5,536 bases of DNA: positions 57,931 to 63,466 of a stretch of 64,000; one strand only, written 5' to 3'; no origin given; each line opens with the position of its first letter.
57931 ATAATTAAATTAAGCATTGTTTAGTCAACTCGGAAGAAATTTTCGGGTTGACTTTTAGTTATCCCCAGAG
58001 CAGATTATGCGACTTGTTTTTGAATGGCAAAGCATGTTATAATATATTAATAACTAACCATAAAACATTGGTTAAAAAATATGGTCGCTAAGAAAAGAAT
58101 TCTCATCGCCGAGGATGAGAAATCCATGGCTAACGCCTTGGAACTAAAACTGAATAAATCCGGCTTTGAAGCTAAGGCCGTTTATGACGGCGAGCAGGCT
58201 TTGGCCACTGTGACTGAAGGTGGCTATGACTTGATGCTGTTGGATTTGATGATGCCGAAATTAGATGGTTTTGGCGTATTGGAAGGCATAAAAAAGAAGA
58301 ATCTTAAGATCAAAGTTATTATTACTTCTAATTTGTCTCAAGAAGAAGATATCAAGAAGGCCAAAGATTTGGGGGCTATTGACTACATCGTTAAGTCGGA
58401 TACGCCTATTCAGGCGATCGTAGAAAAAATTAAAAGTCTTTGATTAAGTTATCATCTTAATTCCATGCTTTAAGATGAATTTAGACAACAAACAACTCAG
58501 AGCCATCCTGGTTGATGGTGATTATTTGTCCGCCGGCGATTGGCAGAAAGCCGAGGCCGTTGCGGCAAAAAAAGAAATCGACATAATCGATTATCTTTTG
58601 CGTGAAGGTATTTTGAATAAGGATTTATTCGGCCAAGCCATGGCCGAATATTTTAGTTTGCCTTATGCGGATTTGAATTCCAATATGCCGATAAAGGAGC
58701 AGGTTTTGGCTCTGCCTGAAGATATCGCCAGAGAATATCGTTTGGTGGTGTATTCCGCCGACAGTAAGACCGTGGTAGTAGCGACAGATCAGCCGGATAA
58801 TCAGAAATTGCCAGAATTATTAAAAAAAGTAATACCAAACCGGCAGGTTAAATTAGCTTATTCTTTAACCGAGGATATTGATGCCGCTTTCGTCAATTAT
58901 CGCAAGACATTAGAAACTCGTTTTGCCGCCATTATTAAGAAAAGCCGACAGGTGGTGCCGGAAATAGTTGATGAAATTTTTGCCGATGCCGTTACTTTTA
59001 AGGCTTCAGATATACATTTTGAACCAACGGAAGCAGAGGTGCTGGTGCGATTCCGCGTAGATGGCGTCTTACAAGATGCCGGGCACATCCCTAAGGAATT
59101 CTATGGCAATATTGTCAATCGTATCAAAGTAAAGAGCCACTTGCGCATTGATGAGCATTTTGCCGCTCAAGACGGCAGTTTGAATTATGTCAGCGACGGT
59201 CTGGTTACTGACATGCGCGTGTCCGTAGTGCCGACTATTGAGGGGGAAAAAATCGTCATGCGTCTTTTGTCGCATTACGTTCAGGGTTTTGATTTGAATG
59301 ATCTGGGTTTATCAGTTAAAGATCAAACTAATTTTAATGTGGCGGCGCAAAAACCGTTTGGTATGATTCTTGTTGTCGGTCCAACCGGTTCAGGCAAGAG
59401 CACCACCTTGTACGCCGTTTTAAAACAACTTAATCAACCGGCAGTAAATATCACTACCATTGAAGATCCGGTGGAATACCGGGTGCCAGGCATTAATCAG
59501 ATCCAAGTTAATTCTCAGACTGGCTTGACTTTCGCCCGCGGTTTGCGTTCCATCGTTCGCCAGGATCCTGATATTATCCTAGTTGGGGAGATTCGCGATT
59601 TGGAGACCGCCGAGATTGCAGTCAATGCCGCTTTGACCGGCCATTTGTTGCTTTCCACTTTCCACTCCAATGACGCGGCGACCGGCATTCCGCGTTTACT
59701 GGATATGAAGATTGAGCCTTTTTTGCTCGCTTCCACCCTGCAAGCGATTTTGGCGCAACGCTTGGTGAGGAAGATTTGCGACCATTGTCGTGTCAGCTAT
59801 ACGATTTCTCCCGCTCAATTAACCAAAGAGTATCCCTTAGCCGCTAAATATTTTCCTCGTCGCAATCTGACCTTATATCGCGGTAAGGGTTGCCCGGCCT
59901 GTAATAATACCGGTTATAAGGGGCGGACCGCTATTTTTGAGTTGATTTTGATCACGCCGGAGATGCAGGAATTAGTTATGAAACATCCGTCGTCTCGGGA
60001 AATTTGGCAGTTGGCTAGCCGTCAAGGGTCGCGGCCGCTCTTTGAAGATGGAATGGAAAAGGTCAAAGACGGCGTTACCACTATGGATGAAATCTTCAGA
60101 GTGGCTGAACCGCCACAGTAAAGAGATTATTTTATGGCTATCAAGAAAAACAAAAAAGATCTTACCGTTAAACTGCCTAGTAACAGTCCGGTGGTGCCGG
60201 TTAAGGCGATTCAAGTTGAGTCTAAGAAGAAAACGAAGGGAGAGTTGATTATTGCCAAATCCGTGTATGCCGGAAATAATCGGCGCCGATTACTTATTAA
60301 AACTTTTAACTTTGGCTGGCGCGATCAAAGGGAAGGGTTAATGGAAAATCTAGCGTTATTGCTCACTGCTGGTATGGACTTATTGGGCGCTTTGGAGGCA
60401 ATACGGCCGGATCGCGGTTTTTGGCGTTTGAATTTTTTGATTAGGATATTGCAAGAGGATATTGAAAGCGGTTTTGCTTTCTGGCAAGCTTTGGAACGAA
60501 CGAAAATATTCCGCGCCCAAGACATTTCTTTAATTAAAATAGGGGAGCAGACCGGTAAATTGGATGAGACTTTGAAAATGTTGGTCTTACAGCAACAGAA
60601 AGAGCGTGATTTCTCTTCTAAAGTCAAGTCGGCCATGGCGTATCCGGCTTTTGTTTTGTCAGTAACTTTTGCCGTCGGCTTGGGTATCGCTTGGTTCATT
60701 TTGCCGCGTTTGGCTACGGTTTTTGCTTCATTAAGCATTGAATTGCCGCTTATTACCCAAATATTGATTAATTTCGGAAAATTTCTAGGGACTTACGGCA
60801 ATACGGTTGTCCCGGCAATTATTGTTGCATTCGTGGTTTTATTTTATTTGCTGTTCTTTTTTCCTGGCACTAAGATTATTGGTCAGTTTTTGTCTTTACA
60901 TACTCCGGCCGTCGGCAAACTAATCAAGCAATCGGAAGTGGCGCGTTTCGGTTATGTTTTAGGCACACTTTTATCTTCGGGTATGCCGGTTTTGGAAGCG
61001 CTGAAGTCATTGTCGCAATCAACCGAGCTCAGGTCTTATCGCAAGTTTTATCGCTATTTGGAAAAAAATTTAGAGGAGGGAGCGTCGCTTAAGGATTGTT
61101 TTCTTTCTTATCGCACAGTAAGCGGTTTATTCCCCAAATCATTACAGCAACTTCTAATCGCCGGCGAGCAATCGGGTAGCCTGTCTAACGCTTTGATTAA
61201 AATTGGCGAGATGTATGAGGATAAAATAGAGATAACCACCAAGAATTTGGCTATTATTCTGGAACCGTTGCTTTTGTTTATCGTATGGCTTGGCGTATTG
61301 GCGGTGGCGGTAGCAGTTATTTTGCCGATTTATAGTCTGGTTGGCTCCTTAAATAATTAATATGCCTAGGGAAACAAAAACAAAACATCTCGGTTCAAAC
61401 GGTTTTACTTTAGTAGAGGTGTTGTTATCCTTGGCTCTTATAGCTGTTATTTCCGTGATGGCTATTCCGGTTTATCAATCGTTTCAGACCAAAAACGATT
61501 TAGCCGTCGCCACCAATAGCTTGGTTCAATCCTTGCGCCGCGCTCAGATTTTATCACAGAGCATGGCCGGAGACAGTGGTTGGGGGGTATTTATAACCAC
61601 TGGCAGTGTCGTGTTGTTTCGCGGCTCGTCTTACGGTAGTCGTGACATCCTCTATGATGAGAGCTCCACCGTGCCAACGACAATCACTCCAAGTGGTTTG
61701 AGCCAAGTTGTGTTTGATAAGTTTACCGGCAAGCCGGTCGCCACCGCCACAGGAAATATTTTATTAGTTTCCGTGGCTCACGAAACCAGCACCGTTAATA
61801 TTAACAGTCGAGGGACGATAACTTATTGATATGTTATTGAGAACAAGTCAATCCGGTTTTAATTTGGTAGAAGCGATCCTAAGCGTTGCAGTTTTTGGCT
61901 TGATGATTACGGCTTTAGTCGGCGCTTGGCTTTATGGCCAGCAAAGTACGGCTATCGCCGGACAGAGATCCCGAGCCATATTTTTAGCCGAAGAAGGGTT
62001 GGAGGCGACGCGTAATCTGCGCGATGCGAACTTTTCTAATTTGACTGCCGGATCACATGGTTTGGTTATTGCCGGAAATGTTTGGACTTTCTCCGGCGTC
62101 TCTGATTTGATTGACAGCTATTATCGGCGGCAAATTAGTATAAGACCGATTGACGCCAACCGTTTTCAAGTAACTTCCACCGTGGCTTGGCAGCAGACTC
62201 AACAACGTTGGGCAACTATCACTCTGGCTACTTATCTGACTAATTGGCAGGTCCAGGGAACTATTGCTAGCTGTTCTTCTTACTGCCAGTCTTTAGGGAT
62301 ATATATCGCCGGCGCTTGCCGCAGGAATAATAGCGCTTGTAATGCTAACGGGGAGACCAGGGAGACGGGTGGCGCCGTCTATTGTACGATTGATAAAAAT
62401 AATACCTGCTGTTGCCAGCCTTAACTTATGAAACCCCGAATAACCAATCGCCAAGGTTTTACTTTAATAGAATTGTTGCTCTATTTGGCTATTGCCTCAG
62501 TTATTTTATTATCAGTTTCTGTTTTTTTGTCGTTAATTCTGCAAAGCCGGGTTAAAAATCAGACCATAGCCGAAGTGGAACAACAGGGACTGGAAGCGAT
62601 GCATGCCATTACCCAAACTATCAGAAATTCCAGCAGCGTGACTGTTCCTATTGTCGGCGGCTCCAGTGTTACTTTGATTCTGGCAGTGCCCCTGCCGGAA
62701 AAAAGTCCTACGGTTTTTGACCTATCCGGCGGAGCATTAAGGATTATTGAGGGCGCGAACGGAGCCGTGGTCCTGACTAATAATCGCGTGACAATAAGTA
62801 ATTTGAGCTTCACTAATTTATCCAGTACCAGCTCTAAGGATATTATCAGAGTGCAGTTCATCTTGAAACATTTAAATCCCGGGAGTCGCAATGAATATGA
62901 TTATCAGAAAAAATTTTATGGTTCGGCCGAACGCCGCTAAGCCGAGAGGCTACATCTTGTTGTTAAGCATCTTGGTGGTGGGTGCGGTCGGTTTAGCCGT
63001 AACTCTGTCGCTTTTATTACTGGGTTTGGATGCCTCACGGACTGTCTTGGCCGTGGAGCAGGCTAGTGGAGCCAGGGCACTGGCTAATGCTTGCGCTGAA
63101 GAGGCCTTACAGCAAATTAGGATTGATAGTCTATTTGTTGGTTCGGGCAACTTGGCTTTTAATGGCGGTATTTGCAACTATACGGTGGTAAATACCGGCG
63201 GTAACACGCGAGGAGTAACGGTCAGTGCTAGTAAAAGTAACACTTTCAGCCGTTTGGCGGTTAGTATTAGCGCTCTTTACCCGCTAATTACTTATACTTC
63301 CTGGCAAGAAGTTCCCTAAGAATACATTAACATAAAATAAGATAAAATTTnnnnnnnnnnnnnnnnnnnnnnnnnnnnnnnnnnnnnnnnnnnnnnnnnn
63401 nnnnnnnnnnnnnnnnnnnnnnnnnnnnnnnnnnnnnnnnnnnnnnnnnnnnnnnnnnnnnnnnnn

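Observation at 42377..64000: Candidate sensor-regulated adhesion/pilus locus: orphan receivers, giant Asp-box surface protein with mini-paralog, multi-PAS kinase, type IV pilus module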

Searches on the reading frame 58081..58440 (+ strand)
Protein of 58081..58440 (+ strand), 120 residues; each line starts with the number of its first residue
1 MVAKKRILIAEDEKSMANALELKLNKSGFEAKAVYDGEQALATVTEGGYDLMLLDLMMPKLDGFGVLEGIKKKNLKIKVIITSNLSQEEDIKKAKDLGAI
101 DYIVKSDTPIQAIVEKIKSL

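Call 5: search_protein_families(library=pfam, proteins=[window:58081-58440:+], max_evalue=0.01)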
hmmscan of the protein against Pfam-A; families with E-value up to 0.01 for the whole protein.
window:58081-58440:+ (120 aa): 1 family
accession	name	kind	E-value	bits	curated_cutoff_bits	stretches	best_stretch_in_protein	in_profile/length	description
PF00072.30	Response_reg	-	1.6e-24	86.6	30.2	1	7-107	1-101/111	Response regulator receiver domain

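Call 27: search_protein_families(library=ncbifam, proteins=[window:58081-58440:+], max_evalue=0.01)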
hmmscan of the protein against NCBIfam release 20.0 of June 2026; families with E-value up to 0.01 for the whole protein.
window:58081-58440:+ (120 aa): 97 families (the best 25 are shown)
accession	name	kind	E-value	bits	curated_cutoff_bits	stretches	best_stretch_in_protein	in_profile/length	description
NF033120.0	vanR_FM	exception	1.2e-19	70.9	460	1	6-113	5-111/231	vancomycin resistance response regulator transcription factor, VanR-F/VanR-M family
NF040534.1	resp_reg_YycF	equivalog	1.5e-19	70.1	340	1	5-106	1-101/231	response regulator YycF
NF053854.1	RespRegPhoBBctds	equivalog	1e-18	67.5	270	1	7-119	1-113/225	two-component system response regulator PhoB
NF051850.1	RespRegRprY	equivalog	1.2e-18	67.4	370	1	2-106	2-106/234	response regulator transcription factor RprY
NF041733.1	resp_reg_CseB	equivalog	1.4e-18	67.1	350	1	6-108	2-104/228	two-component system response regulator CseB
NF045944.1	ResRegRpaBCyano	equivalog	1.7e-18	66.9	330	1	8-109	1-101/229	response regulator transcription factor RpaB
NF033117.2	vanR_ACDEGLN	exception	1.8e-18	67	350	1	7-118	1-110/226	VanR-ABDEGLN family response regulator transcription factor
TIGR02154.1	PhoB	equivalog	1.5e-17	63.6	296.2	1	4-118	2-117/226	phosphate regulon transcriptional regulator PhoB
NF045991.1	RespRegCtrARhodob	equivalog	2.2e-17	63.6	350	1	6-107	2-103/224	response regulator transcription factor CtrA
NF040689.1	MtrAB_MtrA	equivalog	3.1e-17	62.6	300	1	7-109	1-102/219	MtrAB system response regulator MtrA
TIGR02875.1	spore_0_A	equivalog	3.3e-17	62.6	200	1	4-118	2-119/262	sporulation transcription factor Spo0A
NF007969.0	PRK10693.1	equivalog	2e-16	59.9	329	1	3-108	6-111/337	two-component system response regulator RssB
NF007135.0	PRK09581.1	equivalog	3e-16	59.3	474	1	6-120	4-119/457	PleD family two-component system response regulator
NF000403.1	vanR-C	exception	4.1e-16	59.2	480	1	5-117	3-113/231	vancomycin resistance response regulator transcription factor VanR-C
TIGR01387.1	cztR_silR_copR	subfamily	5.3e-16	58.9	279.2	1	7-106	1-100/218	heavy metal response regulator transcription factor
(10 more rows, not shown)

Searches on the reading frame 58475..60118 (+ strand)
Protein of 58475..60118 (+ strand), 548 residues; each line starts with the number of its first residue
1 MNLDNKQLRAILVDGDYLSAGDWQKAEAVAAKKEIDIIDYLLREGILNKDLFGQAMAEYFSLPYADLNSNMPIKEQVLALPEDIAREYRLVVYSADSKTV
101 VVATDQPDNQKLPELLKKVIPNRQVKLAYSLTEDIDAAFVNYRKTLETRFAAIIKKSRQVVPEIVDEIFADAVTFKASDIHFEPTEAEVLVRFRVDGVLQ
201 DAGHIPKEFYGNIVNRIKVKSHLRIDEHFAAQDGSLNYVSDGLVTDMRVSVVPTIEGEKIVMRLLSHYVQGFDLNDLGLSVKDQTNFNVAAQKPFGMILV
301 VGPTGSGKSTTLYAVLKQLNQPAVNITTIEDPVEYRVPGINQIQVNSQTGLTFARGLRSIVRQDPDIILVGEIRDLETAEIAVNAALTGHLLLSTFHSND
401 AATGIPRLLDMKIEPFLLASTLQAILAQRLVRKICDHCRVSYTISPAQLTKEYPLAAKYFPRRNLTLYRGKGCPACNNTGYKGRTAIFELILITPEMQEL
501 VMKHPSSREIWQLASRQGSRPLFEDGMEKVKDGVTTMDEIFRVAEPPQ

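Call 5: search_protein_families(library=pfam, proteins=[window:58475-60118:+], max_evalue=0.01)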
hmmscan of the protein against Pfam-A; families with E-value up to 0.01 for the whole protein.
window:58475-60118:+ (548 aa): 8 families
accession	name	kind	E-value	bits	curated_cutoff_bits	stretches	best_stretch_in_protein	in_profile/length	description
PF00437.27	T2SSE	-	8.1e-122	406.9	24.9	1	157-542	4-370/370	Type II/IV secretion system protein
PF05157.20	MshEN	-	6e-11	42.6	23.1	1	60-145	1-86/90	MshEN domain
PF13191.12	AAA_16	-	9.3e-05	23.4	32.6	1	289-330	19-58/167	AAA ATPase domain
PF13401.12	AAA_22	-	0.00035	21.3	27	1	296-329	6-33/130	AAA domain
PF25199.1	nSTAND_NTPase5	-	0.00045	20.5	34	1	290-342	36-89/145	Novel STAND NTPase 5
PF13555.12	AAA_29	-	0.00094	19.3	27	1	291-316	18-43/61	P-loop containing region of AAA domain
PF00004.35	AAA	-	0.005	17.7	21.2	0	298-329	1-32/131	ATPase family associated with various cellular activities (AAA)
PF00005.33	ABC_tran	-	0.0059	17.6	25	0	296-334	12-50/137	ABC transporter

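Call 47: find_related_loci(query=window:58475-60118:+, collection=metagenome_contigs, flank=10000)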
Query window:58475-60118:+ (548 aa) in metagenome_contigs; peptide patterns used: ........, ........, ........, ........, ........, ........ (x = any residue, [..] = any of these).
599 stretches matched a pattern (row limit reached: there are more); 520 encode a relative of the query (tblastn E <= 1e-3); the best 80 are kept; 80 distinct loci.
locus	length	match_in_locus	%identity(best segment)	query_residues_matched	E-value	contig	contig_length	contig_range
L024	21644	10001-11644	92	1-548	0e+0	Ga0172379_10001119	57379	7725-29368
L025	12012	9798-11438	63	1-547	0e+0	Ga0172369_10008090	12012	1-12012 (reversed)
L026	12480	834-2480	63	1-548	0e+0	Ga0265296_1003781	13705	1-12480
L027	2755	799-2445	62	1-548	0e+0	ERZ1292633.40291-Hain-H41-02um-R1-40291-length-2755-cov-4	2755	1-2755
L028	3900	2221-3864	62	1-547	0e+0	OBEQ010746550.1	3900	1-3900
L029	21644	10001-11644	60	1-548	0e+0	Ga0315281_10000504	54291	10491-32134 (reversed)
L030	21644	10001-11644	60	1-547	0e+0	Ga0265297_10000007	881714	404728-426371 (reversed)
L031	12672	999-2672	61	1-547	0e+0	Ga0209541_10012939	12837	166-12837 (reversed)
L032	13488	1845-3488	60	1-548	0e+0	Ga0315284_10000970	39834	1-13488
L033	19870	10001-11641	60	1-547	0e+0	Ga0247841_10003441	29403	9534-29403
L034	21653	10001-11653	58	1-546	0e+0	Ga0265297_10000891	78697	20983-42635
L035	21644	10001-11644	60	1-548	0e+0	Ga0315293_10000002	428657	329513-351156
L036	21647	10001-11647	61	1-548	0e+0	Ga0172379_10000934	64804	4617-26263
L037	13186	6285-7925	60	1-547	0e+0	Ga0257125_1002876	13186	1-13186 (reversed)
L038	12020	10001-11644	60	1-547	0e+0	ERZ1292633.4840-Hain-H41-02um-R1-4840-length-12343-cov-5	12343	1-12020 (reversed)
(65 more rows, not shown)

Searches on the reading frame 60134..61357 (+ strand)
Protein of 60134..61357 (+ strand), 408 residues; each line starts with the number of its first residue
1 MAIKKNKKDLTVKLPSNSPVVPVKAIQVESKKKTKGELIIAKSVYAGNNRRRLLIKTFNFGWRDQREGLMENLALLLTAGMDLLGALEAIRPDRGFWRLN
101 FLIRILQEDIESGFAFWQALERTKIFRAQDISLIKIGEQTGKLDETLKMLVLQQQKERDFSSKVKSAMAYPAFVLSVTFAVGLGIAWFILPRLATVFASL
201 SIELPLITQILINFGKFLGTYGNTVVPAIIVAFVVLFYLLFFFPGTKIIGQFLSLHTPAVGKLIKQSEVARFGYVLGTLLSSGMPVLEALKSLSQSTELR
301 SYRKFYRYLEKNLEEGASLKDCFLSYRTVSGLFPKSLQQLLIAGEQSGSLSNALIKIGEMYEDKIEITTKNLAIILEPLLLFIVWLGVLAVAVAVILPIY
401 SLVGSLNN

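Call 5: search_protein_families(library=pfam, proteins=[window:60134-61357:+], max_evalue=0.01)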
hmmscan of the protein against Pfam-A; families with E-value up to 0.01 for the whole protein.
window:60134-61357:+ (408 aa): 1 family
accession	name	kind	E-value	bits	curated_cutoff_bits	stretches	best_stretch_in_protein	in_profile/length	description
PF00482.28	T2SSF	-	8.9e-43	145.7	25.2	2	276-398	5-125/125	Type II secretion system (T2SS), protein F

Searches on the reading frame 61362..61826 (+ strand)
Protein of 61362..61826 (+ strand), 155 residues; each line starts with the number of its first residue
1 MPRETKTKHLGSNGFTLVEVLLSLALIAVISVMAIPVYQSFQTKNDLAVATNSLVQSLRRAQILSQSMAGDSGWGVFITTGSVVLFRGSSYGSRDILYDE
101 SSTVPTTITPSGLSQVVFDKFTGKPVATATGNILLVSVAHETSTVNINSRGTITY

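Call 7: search_protein_families(library=pfam, proteins=[window:61362-61826:+], max_evalue=0.1)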
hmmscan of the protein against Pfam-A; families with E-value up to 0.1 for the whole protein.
window:61362-61826:+ (155 aa): 2 families
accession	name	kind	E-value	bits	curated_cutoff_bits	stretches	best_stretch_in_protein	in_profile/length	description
PF07963.17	N_methyl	-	1.3e-05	25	21.2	1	12-35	4-27/27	Prokaryotic N-terminal methylation motif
PF17392.7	Urocanase_C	-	0.051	13.4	23.6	1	46-93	118-164/196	Urocanase C-terminal domain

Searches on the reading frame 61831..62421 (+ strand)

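Call 7: search_protein_families(library=pfam, proteins=[window:61831-62421:+], max_evalue=0.1)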
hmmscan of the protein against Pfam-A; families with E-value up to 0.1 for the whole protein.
window:61831-62421:+ (197 aa): 2 families
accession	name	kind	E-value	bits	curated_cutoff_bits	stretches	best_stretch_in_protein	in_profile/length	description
PF10724.14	DUF2516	-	0.034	14.9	30.6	0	10-53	4-47/92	Protein of unknown function (DUF2516)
PF07963.17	N_methyl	-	0.057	13.5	21.2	1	5-29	2-26/27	Prokaryotic N-terminal methylation motif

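Call 27: search_protein_families(library=ncbifam, proteins=[window:61831-62421:+], max_evalue=0.01)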
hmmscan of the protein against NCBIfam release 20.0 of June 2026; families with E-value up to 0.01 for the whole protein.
window:61831-62421:+ (197 aa): 2 families
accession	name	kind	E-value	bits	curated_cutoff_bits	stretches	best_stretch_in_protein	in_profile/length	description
NF041013.1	T4P_ComGE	equivalog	5.8e-05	23.1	49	1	8-59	4-55/83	competence type IV pilus minor pilin ComGE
NF007660.0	PRK10332.1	equivalog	0.009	16.5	86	0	6-33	7-34/107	prepilin-type N-terminal cleavage/methylation domain-containing protein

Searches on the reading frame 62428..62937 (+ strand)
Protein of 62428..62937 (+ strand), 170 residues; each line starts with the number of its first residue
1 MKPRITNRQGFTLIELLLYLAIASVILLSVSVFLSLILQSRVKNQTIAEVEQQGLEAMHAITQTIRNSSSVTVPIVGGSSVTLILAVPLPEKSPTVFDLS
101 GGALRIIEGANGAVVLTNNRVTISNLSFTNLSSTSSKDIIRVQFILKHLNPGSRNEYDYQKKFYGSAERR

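Call 7: search_protein_families(library=pfam, proteins=[window:62428-62937:+], max_evalue=0.1)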
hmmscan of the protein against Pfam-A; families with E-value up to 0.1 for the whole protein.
window:62428-62937:+ (170 aa): 1 family
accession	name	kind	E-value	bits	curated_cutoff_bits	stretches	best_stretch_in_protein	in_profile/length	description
PF07963.17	N_methyl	-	4.2e-07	29.7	21.2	1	7-30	3-26/27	Prokaryotic N-terminal methylation motif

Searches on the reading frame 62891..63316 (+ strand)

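Call 7: search_protein_families(library=pfam, proteins=[window:62891-63316:+], max_evalue=0.1)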
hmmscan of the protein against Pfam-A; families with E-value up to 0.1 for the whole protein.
window:62891-63316:+ (142 aa): 0 families

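Call 27: search_protein_families(library=ncbifam, proteins=[window:62891-63316:+], max_evalue=0.01)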
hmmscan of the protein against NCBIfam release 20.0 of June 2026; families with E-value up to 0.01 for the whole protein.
window:62891-63316:+ (142 aa): 1 family
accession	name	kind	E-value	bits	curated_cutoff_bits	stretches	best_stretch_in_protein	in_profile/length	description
NF041014.1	pilin_ComGG_2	equivalog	0.0048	17.5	40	1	17-105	2-85/101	competence type IV pilus minor pilin ComGG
